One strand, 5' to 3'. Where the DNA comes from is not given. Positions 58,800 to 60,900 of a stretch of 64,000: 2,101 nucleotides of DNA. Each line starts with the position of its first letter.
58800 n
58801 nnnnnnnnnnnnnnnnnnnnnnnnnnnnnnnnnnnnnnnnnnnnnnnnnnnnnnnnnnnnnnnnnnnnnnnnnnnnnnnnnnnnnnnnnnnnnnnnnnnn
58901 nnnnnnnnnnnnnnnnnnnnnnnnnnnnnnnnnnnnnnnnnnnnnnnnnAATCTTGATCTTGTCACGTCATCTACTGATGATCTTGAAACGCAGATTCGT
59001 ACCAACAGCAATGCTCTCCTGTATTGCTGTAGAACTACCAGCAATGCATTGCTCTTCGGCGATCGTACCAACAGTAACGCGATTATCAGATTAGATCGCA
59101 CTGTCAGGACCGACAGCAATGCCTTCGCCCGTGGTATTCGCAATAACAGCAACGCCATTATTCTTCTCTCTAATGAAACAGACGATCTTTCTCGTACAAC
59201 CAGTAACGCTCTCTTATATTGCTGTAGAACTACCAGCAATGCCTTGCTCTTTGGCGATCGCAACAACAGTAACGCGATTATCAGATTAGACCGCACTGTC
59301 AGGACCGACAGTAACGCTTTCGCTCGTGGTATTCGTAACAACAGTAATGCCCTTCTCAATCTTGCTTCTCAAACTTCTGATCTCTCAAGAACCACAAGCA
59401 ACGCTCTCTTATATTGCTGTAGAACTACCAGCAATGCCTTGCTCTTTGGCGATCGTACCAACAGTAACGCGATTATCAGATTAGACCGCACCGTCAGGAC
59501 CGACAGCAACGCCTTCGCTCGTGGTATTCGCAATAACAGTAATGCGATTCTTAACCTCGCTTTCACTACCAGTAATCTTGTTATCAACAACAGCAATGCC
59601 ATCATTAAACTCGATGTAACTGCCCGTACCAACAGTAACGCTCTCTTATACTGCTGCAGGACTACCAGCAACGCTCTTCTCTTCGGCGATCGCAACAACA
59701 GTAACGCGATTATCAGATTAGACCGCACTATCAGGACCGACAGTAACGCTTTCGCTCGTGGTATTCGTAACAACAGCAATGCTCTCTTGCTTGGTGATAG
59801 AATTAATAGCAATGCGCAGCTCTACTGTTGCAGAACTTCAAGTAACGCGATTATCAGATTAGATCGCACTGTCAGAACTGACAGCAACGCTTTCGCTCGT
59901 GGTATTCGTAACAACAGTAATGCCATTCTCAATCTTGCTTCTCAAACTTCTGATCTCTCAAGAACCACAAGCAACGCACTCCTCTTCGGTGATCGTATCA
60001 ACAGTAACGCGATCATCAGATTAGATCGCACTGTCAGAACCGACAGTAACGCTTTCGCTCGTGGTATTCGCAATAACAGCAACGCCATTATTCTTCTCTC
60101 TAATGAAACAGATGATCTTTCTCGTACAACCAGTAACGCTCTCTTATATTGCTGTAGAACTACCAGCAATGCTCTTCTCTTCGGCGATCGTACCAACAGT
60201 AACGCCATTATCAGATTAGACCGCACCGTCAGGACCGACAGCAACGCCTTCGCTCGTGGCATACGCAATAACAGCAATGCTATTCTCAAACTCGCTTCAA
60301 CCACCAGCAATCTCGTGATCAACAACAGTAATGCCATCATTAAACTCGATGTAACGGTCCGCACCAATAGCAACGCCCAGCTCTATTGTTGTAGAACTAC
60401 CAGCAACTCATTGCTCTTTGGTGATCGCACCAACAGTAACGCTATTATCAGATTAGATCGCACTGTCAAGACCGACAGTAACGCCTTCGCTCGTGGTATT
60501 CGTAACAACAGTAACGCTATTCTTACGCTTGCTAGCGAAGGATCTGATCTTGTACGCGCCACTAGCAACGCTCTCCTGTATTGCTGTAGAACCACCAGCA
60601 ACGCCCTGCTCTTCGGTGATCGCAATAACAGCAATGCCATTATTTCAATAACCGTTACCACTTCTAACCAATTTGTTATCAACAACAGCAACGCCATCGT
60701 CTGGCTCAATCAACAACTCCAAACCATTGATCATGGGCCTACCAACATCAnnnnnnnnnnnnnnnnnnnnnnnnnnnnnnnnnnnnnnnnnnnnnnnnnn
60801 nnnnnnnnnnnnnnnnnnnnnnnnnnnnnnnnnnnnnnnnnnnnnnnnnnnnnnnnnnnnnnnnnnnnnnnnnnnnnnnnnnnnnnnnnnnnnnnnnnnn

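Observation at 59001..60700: SNA hendecad array: 195-bp super-repeats with invariant Cys-Cys pairs, an unrecognised fibre motif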

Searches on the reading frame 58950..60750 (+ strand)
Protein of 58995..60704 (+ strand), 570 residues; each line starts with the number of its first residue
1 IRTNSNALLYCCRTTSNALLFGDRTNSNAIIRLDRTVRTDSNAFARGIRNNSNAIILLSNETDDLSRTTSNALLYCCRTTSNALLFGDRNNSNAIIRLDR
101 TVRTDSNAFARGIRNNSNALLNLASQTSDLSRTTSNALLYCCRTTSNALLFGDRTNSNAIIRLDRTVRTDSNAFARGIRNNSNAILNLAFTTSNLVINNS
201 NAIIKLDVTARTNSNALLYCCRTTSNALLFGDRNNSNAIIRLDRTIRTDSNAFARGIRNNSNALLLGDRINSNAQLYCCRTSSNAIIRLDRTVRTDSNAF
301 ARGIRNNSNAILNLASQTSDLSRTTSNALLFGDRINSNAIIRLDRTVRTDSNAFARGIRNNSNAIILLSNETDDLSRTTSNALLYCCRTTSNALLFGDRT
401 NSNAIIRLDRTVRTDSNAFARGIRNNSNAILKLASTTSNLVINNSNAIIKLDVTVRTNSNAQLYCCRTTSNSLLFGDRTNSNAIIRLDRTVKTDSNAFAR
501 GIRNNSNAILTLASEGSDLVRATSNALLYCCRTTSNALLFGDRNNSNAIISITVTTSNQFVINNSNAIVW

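Call 9: search_protein_families(library=ncbifam, proteins=[window:58950-60750:+], max_evalue=1)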
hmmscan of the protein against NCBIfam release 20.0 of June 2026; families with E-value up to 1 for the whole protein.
window:58950-60750:+ (600 aa): 4 families
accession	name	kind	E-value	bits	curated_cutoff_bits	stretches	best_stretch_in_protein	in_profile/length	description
TIGR04202.1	capSnatchArena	signature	8.2e-10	38.8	40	0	108-144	11-44/61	RNA endonuclease, cap-snatching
NF045797.1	DsrO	equivalog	5.3e-08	32.6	200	0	538-579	182-223/235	sulfate reduction electron transfer complex DsrMKJOP subunit DsrO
NF038248.1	FakA_VfrB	equivalog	0.12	10.8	975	0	521-567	41-87/549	fatty acid kinase catalytic subunit FakA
TIGR03167.1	tRNA_sel_U_synt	equivalog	0.13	11.6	219.75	0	121-158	46-83/311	tRNA 2-selenouridine(34) synthase MnmH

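Call 11: search_protein_families(library=pfam, proteins=[window:58950-60750:+], max_evalue=1)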
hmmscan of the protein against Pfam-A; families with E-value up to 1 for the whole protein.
window:58950-60750:+ (600 aa): 5 families
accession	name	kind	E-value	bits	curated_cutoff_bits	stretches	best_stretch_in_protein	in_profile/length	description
PF22418.2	EhRGS-RhoGEF_PH-like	-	8.5e-07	29.4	27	0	87-131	13-57/141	EhRGS-RhoGEF PH domain-like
PF20063.5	DUF6462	-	3.5e-06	27.6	27.1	0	106-125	26-45/51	Family of unknown function (DUF6462)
PF24324.1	MYND_ZMYND11_ZMYD8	-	4.7e-05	23.7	27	0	19-31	5-17/35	ZMYND11/ZMYD8, MYND zinc finger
PF15619.11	Lebercilin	-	6.2e-05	23.1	34.3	0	106-147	136-177/193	Ciliary protein causing Leber congenital amaurosis disease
PF13245.12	AAA_19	-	0.1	13.2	25.1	0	48-106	68-128/134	AAA domain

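Call 12: search_solved_structures(query=window:58950-60750:+, max_evalue=10, show_alignments=2)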
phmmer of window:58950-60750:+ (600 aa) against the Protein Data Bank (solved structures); distinct sequences matched with E-value up to 10: 2.
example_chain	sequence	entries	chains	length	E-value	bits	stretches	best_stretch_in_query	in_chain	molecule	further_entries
5mxe_A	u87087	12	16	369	0.02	16.5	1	216-320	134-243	Photorhabdus asymbiotica lectin PHL | lectin PHL | Photorhabdus asymbitoca lectin PHL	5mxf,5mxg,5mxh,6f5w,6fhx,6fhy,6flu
6rfz_A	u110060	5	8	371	0.049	15.1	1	64-265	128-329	lectin PLL2 from Photorhabdus laumondii | Photorhabdus luminescens subsp. laumondii TTO1 complete genome segment 3/17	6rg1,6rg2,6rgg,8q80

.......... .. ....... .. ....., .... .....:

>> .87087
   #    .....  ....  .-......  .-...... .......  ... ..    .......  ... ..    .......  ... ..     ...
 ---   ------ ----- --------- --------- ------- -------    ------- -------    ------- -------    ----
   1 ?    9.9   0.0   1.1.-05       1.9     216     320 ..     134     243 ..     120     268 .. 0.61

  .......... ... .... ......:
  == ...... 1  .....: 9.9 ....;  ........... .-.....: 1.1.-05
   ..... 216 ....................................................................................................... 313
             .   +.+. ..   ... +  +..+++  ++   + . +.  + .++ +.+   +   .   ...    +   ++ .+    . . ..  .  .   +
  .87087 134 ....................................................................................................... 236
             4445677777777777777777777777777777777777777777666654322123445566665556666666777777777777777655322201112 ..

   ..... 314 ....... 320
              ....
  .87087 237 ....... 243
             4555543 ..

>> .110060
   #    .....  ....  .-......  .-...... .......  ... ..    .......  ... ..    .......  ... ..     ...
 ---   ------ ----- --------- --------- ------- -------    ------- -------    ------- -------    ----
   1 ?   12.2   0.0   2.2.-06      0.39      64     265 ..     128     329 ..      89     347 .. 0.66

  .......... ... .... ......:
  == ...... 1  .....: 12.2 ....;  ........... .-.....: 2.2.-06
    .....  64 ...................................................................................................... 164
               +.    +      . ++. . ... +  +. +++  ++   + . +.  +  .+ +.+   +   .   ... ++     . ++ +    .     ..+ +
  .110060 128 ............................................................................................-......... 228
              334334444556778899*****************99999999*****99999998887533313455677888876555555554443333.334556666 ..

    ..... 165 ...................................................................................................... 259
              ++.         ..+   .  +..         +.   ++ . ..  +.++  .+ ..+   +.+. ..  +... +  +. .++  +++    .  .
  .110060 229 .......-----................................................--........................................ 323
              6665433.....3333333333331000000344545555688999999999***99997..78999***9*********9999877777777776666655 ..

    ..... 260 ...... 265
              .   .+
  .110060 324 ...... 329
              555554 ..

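Call 44: search_protein_representatives(protein=window:58995-60704:+)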
Query: 570 residues. Proteins with E-value up to 0.001 (for the whole library): 103; up to 1e-10: 60; up to 1e-30: 18. The best 103 are listed.
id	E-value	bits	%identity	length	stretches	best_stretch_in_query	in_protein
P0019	6.3e-262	885.6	84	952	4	2-255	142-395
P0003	2.8e-198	675.7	73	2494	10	132-229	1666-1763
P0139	1.9e-108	379.4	45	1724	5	4-519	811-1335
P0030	2.8e-105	369.0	58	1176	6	1-150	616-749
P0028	3.9e-90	319.0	58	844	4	283-456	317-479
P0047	7.8e-83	295.0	50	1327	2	114-456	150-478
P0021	2.3e-80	286.8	54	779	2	1-256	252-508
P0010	1.5e-72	261.1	54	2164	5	179-285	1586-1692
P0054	3.5e-70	253.2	46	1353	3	2-408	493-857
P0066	2.0e-63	230.9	57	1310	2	142-242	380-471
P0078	1.3e-47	178.7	53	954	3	4-153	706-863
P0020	8.9e-43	162.8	76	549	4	57-150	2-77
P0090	6.0e-40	153.5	54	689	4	473-569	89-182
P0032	8.2e-39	149.8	50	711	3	67-242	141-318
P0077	1.3e-37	145.8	42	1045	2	222-460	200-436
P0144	2.5e-25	105.3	36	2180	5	156-466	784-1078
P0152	8.3e-18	80.5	39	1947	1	40-345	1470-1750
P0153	3.1e-15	72.0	36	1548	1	81-433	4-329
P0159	1.4e-11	60.0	46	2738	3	183-277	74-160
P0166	7.9e-10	54.2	35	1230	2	90-569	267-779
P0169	3.3e-09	52.1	34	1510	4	304-451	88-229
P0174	7.8e-09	50.9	36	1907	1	226-532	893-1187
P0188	5.0e-05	38.3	33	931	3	156-569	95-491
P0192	2.5e-04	36.0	47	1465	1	95-241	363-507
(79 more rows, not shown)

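Call 62: search_protein_families(library=phrogs, proteins=[window:58995-60704:+], max_evalue=0.01)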
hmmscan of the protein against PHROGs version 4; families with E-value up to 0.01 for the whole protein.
window:58995-60704:+ (570 aa): 2 families
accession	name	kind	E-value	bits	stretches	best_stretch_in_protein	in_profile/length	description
phrog_36586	-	unknown function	1e-06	30.3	0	202-232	58-88/94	-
phrog_20250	-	unknown function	0.00011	23.2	0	135-152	61-78/82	-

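Call 63: search_protein_families(library=pfam, proteins=[P0144], max_evalue=10)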
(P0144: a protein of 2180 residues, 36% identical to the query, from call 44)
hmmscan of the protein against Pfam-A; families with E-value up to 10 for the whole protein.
P0144 (2180 aa): 7 families
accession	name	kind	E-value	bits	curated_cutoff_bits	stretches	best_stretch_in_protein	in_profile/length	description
PF25174.1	Beta-prop_THOC3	-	5.1e-29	101.6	305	2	325-628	3-271/272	THOC3 beta-propeller domain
PF00400.38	WD40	-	2.9e-24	84.9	27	7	367-396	7-35/39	WD domain, G-beta repeat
PF23414.1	Beta-prop_EML_2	-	1.1e-22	81.2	90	3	448-581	19-142/266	Echinoderm microtubule-associated protein second beta-propeller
PF12894.13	ANAPC4_WD40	-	1e-21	77.4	22.9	5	350-396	16-62/91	Anaphase-promoting complex subunit 4 WD40 domain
PF24807.1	WD40_CDC20-Fz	-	1.7e-15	57.6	200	2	299-487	27-197/292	CDC20/Fizzy WD40 domain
PF07676.18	PD40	-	4.2e-06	27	20.9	1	568-594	13-36/38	WD40-like Beta Propeller Repeat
PF16679.11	CDT1_C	-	0.38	11.8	25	0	1494-1528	46-80/96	DNA replication factor Cdt1 C-terminal domain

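Call 72: list_cluster_members(proteins=[P0139, P0144, P0152, P0153, P0159, P0166, P0169, P0174, P0188, P0192])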
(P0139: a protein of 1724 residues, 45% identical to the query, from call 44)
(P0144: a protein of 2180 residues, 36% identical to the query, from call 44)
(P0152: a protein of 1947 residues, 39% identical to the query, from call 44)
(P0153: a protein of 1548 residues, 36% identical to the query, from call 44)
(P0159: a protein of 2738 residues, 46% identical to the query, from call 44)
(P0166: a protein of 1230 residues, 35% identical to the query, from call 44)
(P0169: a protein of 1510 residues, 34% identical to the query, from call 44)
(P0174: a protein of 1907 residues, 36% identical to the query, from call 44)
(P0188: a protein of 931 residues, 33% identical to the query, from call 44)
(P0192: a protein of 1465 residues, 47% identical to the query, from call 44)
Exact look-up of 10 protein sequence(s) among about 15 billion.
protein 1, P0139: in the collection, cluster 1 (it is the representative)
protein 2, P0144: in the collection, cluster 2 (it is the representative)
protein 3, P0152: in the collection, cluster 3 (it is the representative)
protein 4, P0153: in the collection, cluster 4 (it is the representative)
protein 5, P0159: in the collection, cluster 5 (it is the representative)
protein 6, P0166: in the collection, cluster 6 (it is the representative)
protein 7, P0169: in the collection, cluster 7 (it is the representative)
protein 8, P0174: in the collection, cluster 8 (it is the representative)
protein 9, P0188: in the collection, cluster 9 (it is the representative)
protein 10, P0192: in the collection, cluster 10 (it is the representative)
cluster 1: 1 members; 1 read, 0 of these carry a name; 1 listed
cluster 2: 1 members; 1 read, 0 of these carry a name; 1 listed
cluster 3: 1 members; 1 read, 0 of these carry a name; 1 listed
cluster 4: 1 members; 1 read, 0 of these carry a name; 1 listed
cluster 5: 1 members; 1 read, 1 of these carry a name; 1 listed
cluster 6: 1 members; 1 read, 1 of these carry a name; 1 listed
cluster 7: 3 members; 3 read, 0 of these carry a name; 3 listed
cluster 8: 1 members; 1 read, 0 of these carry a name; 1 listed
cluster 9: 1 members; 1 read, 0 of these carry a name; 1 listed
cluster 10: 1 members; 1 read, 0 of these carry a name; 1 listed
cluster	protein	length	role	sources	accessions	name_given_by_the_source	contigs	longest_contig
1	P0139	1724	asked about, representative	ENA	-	-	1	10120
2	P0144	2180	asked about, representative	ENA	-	-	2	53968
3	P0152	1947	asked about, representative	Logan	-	-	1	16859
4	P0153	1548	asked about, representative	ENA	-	-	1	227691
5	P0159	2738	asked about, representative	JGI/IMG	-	Tol biopolymer transport system component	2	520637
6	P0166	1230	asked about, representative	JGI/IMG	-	hypothetical protein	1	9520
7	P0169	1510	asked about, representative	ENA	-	-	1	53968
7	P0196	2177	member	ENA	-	-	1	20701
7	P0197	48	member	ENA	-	-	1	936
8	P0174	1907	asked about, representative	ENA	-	-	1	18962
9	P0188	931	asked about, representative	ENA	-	-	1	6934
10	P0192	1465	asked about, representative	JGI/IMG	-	-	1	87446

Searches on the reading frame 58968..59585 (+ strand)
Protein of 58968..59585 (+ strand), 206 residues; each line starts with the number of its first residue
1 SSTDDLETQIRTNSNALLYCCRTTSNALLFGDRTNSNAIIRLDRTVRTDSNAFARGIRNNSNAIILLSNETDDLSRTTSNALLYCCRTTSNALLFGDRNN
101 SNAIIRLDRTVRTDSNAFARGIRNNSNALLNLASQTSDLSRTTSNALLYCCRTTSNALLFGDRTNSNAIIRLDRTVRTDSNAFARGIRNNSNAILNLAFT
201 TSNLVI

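Call 57: predict_structure(alignment_id=A2)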
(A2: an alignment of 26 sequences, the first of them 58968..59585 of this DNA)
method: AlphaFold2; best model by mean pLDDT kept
length: 206 residues; sequences in the alignment: 26
mean_pLDDT: 28.4   pTM: 0.24
mean pLDDT of the five models: 28.4, 26.5, 26.3, 26.0, 25.8
residues with pLDDT >= 90: 0; 70-90: 0; 50-70: 0; < 50: 206
segments of 3 or more residues with pLDDT < 50: 1-206
pLDDT, mean of each block of 10 residues (from residue 1): 31 25 24 28 28 28 27 24 29 29 31 27 30 28 26 27 31 30 29 33 32
secondary structure, 60 per line:
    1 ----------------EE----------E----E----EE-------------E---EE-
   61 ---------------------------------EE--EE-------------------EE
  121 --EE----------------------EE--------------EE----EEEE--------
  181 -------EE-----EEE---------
elements in order: E169-172 E195-197

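Call 61: search_solved_structures(query=A2, max_evalue=10, show_alignments=5)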
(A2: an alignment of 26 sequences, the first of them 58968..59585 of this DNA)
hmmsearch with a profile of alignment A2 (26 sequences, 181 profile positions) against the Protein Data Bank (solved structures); distinct sequences matched with E-value up to 10: 0.
